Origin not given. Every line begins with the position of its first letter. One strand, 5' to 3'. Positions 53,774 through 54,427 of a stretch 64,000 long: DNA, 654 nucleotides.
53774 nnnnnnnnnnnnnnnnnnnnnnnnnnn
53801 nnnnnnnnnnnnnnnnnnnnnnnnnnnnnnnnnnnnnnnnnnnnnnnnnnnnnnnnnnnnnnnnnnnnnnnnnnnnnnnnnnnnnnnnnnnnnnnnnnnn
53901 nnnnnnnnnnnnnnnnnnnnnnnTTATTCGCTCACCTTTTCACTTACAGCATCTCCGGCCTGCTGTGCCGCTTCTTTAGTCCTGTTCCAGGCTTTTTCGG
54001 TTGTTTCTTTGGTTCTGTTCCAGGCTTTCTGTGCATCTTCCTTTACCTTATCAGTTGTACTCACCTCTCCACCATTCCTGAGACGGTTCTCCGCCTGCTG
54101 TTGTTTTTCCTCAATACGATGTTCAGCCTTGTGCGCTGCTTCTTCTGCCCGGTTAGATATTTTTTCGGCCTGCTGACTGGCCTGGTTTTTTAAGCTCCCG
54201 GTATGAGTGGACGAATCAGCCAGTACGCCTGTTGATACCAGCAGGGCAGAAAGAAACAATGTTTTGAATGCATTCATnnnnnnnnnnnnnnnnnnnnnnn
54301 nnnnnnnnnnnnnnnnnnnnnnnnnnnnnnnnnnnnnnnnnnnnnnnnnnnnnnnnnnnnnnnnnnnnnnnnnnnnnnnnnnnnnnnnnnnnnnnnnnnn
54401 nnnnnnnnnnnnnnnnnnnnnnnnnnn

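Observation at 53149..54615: Plasmid-borne yqjD/ElaB-like four-gene membrane stress cluster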

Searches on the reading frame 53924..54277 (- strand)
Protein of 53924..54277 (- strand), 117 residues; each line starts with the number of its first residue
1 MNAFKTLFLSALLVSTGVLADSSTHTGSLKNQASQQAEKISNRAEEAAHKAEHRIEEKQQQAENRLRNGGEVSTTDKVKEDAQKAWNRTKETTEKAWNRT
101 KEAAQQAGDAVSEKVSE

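Call 3: search_protein_families(library=pfam, proteins=[window:53924-54277:-], max_evalue=0.1)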
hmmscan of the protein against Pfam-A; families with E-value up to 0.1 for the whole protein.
window:53924-54277:- (117 aa): 5 families
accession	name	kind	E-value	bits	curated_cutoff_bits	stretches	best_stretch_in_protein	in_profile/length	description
PF11839.13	Alanine_zipper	-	0.0081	16.8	23.1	1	32-64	29-61/69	Alanine-zipper, major outer membrane lipoprotein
PF17258.7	DUF5324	-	0.0093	16.1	27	1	16-114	11-106/220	Family of unknown function (DUF5324)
PF09716.15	ETRAMP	-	0.01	16.3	29.1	1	1-52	1-41/81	Malarial early transcribed membrane protein (ETRAMP)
PF12732.12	YtxH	-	0.028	15.3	37.5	0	76-116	28-64/71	YtxH-like protein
PF15884.10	QIL1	-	0.032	15.2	26.6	0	41-89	10-59/77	MICOS complex subunit MIC13, QIL1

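Call 4: search_protein_families(library=ncbifam, proteins=[window:53924-54277:-], max_evalue=0.1)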
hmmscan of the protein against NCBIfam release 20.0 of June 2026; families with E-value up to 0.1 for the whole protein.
window:53924-54277:- (117 aa): 5 families
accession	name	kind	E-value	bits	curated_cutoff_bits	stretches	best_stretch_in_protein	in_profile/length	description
NF047840.1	lipo_Ag473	exception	0.00083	20.1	100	1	28-110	53-134/136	Ag473 family lipoprotein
NF052504.1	sll1863_fam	domain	0.016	15.4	35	1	34-107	17-88/93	sll1863 family stress response protein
NF009984.0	PRK13450.1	equivalog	0.046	13.7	164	1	12-61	63-112/133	F0F1 ATP synthase subunit epsilon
NF049919.1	DesA_ISL3_tail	domain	0.06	13.8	30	1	34-107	29-103/122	DesA/ISL3 alpha bundle tail domain-containing protein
NF007709.0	PRK10404.1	equivalog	0.094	13.2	139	0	28-61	49-82/101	stress response protein ElaB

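Call 15: find_homologous_proteins(query=window:53924-54277:-)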
Query window:53924-54277:- (117 aa): 8 proteins with E <= 0.001 among 25 candidates.
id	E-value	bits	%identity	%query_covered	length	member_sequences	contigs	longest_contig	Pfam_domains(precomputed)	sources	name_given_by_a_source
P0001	3.9e-58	212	96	100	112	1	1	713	-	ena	-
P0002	5.0e-48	179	97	79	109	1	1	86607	-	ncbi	-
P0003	1.8e-43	165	100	73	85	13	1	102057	-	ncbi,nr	ncbi:hypothetical protein [Escherichia coli]|nr:hypothetical protein [Escherichia coli]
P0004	3.8e-29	119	100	55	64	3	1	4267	-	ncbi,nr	ncbi:TPA: hypothetical protein J8772_005275, partial [Escherichia coli]|nr:hypothetical protein [Esc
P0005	6.8e-25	105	76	61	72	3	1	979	-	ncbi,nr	ncbi:hypothetical protein QKX65_005219, partial [Salmonella enterica]|nr:hypothetical protein [Salmo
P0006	1.3e-13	69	100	33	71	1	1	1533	-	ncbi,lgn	ncbi:TPA: hypothetical protein ACIAB4_005628 [Escherichia coli]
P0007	1.8e-13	68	100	33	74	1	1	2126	-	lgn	-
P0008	4.9e-13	67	97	33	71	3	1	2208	-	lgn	-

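Call 24: search_protein_representatives(protein=window:53924-54277:-)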
Query: 117 residues. Proteins with E-value up to 0.001 (for the whole library): 29; up to 1e-10: 6; up to 1e-30: 1. The best 29 are listed.
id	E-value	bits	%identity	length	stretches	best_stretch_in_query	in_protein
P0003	5.8e-44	164.5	100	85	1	1-85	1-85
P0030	2.8e-16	75.8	42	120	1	7-115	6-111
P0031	6.2e-15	71.5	62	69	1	1-70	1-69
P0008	1.6e-13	67.0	90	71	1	1-42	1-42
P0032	1.8e-11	60.4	47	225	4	77-113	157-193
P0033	2.1e-11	60.2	72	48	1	48-93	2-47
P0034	2.8e-10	56.6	50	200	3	76-114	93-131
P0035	1.7e-09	54.0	68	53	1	66-106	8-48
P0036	2.9e-09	53.3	36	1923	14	66-101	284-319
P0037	3.7e-09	53.0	38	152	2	5-111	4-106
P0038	1.1e-08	51.5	50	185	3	76-115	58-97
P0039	5.2e-08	49.3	50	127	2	77-115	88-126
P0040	6.0e-08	49.1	33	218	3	13-115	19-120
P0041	8.2e-07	45.5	43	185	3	74-116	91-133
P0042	2.6e-06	43.9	42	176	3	76-115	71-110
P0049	1.5e-04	38.3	42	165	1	40-115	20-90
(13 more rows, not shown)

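Call 26: find_encoding_contigs(protein=P0030, flank=5000, max_places=3)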
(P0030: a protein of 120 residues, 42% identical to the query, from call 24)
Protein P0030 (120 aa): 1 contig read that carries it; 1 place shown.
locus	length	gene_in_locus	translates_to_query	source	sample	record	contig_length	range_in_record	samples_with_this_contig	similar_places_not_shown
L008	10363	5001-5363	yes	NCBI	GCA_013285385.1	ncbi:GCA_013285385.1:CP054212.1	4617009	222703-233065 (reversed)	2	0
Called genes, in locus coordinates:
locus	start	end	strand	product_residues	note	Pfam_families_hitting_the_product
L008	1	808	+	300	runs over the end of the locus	PF26362:DUF8093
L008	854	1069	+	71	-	-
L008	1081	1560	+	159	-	-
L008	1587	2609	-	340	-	PF07224:Chlorophyllase (weak), PF06342:DUF1057 (weak), PF00561:Abhydrolase_1, PF03096:Ndr, PF12146:Hydrolase_4, PF12697:Abhydrolase_6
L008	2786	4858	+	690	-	PF04632:FUSC, PF06081:ArAE_1 (weak), PF13515:FUSC_2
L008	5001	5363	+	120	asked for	-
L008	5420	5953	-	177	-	PF00419:Fimbrial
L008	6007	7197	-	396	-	PF00419:Fimbrial (weak)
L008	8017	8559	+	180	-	PF00419:Fimbrial (weak), PF16970:FimA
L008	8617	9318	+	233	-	PF00345:PapD_N, PF02753:PapD_C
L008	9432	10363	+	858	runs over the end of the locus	PF13954:PapC_N, PF00577:Usher, PF13953:PapC_C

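Call 27: find_encoding_contigs(protein=P0037, flank=5000, max_places=3)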
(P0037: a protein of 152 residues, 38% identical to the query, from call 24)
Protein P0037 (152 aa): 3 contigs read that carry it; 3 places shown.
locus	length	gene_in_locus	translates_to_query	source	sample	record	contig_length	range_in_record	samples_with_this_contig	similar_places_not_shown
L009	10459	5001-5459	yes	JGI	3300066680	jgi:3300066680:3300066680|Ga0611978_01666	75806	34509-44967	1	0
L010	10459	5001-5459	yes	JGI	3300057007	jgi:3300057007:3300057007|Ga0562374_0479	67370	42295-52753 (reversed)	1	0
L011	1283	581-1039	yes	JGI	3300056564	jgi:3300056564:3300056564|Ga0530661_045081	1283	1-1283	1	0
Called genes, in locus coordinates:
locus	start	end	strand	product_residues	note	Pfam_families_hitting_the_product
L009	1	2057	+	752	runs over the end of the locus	PF00664:ABC_membrane, PF00005:ABC_tran, PF13304:AAA_21 (faint)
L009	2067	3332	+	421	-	PF25917:BSH_RND (weak), PF25994:HH_AprE (weak), PF26002:Beta-barrel_AprE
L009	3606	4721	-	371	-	PF01594:AI-2E_transport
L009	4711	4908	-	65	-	-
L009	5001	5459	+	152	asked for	-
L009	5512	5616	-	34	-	-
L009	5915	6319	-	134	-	PF11756:YgbA_NO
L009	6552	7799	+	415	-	PF00924:MS_channel_2nd, PF21082:MS_channel_3rd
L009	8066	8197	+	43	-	-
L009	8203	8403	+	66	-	-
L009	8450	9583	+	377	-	PF00328:His_Phos_2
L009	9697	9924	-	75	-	PF13993:YccJ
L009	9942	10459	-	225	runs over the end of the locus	PF02525:Flavodoxin_2 (weak), PF03358:FMN_red, PF00258:Flavodoxin_1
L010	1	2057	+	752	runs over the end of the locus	PF00664:ABC_membrane, PF00005:ABC_tran, PF13304:AAA_21 (faint)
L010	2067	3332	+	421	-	PF25917:BSH_RND (weak), PF25994:HH_AprE (weak), PF26002:Beta-barrel_AprE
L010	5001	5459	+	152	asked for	-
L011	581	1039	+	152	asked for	-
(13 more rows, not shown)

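Call 47: search_protein_families(library=pfam, proteins=[P0030, P0037, P0049, P0034], max_evalue=0.01)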
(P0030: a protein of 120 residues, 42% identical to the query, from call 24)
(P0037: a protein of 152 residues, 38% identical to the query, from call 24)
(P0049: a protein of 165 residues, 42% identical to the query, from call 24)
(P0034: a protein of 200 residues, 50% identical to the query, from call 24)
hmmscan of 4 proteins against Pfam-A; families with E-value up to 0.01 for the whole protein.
P0030 (120 aa): 0 families

P0037 (152 aa): 1 family
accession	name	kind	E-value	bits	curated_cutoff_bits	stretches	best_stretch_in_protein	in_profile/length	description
PF01387.22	Synuclein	-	3.1e-05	24.6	23.3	1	79-109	6-36/134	Synuclein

P0049 (165 aa): 3 families
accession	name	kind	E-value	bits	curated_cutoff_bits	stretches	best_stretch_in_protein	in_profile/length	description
PF04972.22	BON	-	1.3e-17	64.3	27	1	98-165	1-68/69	BON domain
PF01442.23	Apolipoprotein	-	0.0005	20.2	90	1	26-92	88-154/190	Apolipoprotein A1/A4/E domain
PF00430.23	ATP-synt_B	-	0.0048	17.4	28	1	26-81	47-102/132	ATP synthase B/B' CF(0)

P0034 (200 aa): 0 families

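Call 48: search_protein_families(library=padloc, proteins=[window:53924-54277:-], max_evalue=0.1)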
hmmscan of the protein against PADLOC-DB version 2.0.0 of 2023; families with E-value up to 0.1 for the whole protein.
window:53924-54277:- (117 aa): 0 families

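Call 50: search_solved_structures(query=window:53924-54277:-, max_evalue=1)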
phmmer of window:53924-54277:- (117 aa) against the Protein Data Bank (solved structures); distinct sequences matched with E-value up to 1: 6.
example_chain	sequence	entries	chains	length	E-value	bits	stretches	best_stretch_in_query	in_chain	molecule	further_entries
4uos_A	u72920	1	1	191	9.5e-05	26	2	29-107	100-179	DESIGNED HELICAL BUNDLE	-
1aep_A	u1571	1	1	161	0.016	18.9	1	2-113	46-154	APOLIPOPHORIN III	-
1ls4_A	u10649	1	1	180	0.033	17.9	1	2-113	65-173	Apolipophorin-III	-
7qec_A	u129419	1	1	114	0.22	15.2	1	22-81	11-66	S-layer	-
4ltb_A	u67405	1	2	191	0.23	15.1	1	28-93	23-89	Tripartite motif-containing 25 variant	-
5nt1_A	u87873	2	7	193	0.25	15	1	28-93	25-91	E3 ubiquitin/ISG15 ligase TRIM25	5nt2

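Call 60: search_protein_families(library=phrogs, proteins=[window:53924-54277:-], max_evalue=0.01)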
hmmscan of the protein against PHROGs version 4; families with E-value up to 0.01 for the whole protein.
window:53924-54277:- (117 aa): 1 family
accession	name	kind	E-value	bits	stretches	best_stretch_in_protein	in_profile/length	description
phrog_167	-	tail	0.00081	18.2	1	27-111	898-992/1555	tail length tape measure protein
